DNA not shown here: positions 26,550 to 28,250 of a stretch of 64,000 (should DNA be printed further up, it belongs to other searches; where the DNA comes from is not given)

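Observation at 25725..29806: Translationally coupled 277-aa protein + 1083-aa Ski2/Hel308-like helicase: Hachiman-like (HamA/HamB) or related two-gene defense candidate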

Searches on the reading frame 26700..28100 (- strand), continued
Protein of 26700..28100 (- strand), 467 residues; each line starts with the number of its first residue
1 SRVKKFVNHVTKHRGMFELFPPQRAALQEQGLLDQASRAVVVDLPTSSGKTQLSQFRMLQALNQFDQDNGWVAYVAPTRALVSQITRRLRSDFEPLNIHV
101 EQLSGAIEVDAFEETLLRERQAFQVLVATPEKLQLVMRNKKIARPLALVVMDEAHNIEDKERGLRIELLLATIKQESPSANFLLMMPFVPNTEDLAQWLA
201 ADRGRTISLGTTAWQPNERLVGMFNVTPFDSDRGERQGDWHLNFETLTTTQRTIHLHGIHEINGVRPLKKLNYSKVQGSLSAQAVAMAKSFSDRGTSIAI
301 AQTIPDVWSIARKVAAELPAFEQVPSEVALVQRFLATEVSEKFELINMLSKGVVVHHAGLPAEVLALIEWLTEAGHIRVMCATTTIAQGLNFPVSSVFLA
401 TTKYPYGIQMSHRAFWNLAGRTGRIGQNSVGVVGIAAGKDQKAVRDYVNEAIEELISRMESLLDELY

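Call 61: search_protein_families(library=padloc, proteins=[L084:2266-3120:+, L085:1882-2709:+, L086:1915-2685:+, L087:2041-2973:+, L088:2012-2827:+, L089:1916-2692:+, L082:2422-3237:+, L083:2341-3120:+, L084:3113-6238:+], max_evalue=0.001)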
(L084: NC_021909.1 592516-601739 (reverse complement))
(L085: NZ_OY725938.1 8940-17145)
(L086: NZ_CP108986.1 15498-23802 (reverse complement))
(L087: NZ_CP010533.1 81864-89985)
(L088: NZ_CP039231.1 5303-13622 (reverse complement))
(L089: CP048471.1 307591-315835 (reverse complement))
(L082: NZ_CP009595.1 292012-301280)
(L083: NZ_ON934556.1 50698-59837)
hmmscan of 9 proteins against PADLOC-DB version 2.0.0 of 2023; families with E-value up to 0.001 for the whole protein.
L084:2266-3120:+ (284 aa): 0 families

L085:1882-2709:+ (275 aa): 6 families
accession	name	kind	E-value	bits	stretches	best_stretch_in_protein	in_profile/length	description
PDLC00155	HamA1|HamA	-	5.4e-100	332.5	1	2-272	2-274/276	DUF1837 domain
PDLC00159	HamA1|HamA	-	3e-21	74.2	1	19-268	5-254/257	DUF1837 domain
PDLC00161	HamA1|HamA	-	5.5e-06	23.9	1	44-182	34-177/271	DUF1837 domain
PDLC00196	HamA2|HamA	-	2.2e-05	22.1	1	46-209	56-226/315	DUF1837 domain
PDLC00170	HamA1|HamA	-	4.8e-05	20.8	1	42-194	35-179/279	DUF1837 domain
PDLC00158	HamA1|HamA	-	9.6e-05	20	1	82-181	78-180/307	DUF1837 domain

L086:1915-2685:+ (256 aa): 0 families

L087:2041-2973:+ (310 aa): 18 families
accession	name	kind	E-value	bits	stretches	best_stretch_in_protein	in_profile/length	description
PDLC00154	HamA1|HamA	-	6.1e-55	184.9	1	11-305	9-305/313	DUF1837 domain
PDLC00168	HamA1|HamA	-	5.9e-30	102.7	1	42-304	68-310/312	DUF1837 domain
PDLC00196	HamA2|HamA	-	4.8e-26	90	1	20-304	21-311/315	DUF1837 domain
PDLC00156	HamA1|HamA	-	4.1e-25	87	1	22-304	14-296/298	DUF1837 domain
PDLC00171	HamA1|HamA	-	3.2e-24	83.8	1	22-301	8-279/286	DUF1837 domain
PDLC00163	HamA1|HamA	-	4.2e-23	80.3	1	21-303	22-310/314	DUF1837 domain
PDLC00165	HamA1|HamA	-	2.2e-19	68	1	90-304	95-303/308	DUF1837 domain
PDLC00152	HamA1|HamA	-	1.2e-16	58.9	1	47-300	44-291/299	DUF1837 domain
PDLC00162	HamA1|HamA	-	2.2e-14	51.7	1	43-302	39-301/310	DUF1837 domain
PDLC00172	HamA1|HamA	-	4e-14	50.8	1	96-303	106-319/326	DUF1837 domain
PDLC00166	HamA1|HamA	-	1.3e-12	45.9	1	34-301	17-273/282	DUF1837 domain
PDLC00195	HamA2|HamA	-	4.7e-11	40.7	1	37-301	19-274/283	DUF1837 domain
PDLC00170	HamA1|HamA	-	4.8e-11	40.5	1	33-306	15-276/279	DUF1837 domain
PDLC00150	HamA1|HamA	-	2e-10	38.6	1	75-304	82-304/310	DUF1837 domain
PDLC00164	HamA1|HamA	-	4.4e-10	37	1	37-299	217-479/490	DUF1837 domain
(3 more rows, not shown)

L088:2012-2827:+ (271 aa): 4 families
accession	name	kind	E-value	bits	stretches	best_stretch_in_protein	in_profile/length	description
PDLC00161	HamA1|HamA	-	1.4e-109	363.6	1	1-271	1-271/271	DUF1837 domain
PDLC00160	HamA1|HamA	-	1.6e-22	78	1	38-271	34-263/264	DUF1837 domain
PDLC00159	HamA1|HamA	-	4.7e-10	37.6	1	36-196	29-182/257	DUF1837 domain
PDLC00155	HamA1|HamA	-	3.7e-07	28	1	25-194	32-198/276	DUF1837 domain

L089:1916-2692:+ (258 aa): 8 families
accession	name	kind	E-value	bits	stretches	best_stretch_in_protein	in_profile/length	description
PDLC00159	HamA1|HamA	-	2.9e-97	323.4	1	1-257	1-256/257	DUF1837 domain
PDLC00155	HamA1|HamA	-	1.5e-21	75.2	1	7-252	21-267/276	DUF1837 domain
PDLC00161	HamA1|HamA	-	7e-11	40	1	41-184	46-201/271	DUF1837 domain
PDLC00165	HamA1|HamA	-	8.1e-08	29.9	1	69-155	96-181/308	DUF1837 domain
PDLC00196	HamA2|HamA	-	2.6e-06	25.1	1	74-146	104-176/315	DUF1837 domain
PDLC00160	HamA1|HamA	-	2.9e-06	24.7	1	37-201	40-210/264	DUF1837 domain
PDLC00168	HamA1|HamA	-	1.3e-05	22.8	1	74-151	103-180/312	DUF1837 domain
PDLC00163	HamA1|HamA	-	0.00015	19.3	1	74-145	104-175/314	DUF1837 domain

L082:2422-3237:+ (271 aa): 9 families
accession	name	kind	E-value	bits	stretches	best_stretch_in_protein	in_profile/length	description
PDLC00155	HamA1|HamA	-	5.2e-107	355.5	1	2-266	2-273/276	DUF1837 domain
PDLC00159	HamA1|HamA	-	6.4e-28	96.1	1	17-262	4-253/257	DUF1837 domain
PDLC00161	HamA1|HamA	-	2.7e-07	28.2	1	14-193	4-196/271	DUF1837 domain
PDLC00166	HamA1|HamA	-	1.2e-06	26.4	1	43-170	35-160/282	DUF1837 domain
PDLC00171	HamA1|HamA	-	2.6e-06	25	1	41-170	37-164/286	DUF1837 domain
PDLC00195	HamA2|HamA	-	3e-06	24.9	1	46-173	37-162/283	DUF1837 domain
PDLC00170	HamA1|HamA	-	3.6e-06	24.5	1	49-173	39-161/279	DUF1837 domain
PDLC00150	HamA1|HamA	-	5.7e-05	20.7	1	91-164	101-175/310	DUF1837 domain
PDLC00158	HamA1|HamA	-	0.00016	19.4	1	76-173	73-175/307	DUF1837 domain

L083:2341-3120:+ (259 aa): 4 families
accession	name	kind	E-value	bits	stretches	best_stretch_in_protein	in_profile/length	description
PDLC00159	HamA1|HamA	-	6.1e-115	381.3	1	1-258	1-257/257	DUF1837 domain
PDLC00155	HamA1|HamA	-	2.6e-16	58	1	4-191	18-208/276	DUF1837 domain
PDLC00161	HamA1|HamA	-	2.6e-12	44.7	1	38-178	43-192/271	DUF1837 domain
PDLC00160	HamA1|HamA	-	4.8e-10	37.1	1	38-130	41-134/264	DUF1837 domain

L084:3113-6238:+ (1041 aa): 41 families (the best 25 are shown)
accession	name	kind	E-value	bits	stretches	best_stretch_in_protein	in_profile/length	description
PDLC04531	PDC-M23B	-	9.9e-178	591.3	1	73-1035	76-1058/1060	-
PDLC04530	PDC-M23B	-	2.1e-82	275.5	1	294-980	60-782/828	-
PDLC00192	HamB1|HamB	-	1.8e-78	262.3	1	173-717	145-679/1104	DEAD-box helicase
PDLC04532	PDC-M23B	-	1.4e-75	252.8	1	138-747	154-766/817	-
PDLC00194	HamB1|HamB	-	5e-68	227.9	1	245-735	170-682/995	DEAD-box helicase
PDLC00174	HamB1|HamB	-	6.2e-63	211.1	1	285-717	288-723/1163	DEAD-box helicase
PDLC00188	HamB1|HamB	-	1.3e-56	190.4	1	297-734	240-698/1037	DEAD-box helicase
PDLC00186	HamB1|HamB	-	2.4e-55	185.9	1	320-982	164-822/864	DEAD-box helicase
PDLC00187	HamB1|HamB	-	1.1e-53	180.8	1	317-803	156-616/851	DEAD-box helicase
PDLC00200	HamB2|HamB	-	5.3e-49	165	1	319-718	163-545/865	DEAD-box helicase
PDLC00178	HamB1|HamB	-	1.7e-41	140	2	299-479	245-425/830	DEAD-box helicase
PDLC00176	HamB1|HamB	-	2.4e-36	123.2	2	611-735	420-540/845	DEAD-box helicase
PDLC00199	HamB2|HamB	-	4.2e-35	119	1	319-699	152-513/841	DEAD-box helicase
PDLC00175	HamB1|HamB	-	4.2e-32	108.5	1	315-732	240-662/1000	DEAD-box helicase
PDLC00185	HamB1|HamB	-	1.3e-31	107.3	1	316-733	156-555/871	DEAD-box helicase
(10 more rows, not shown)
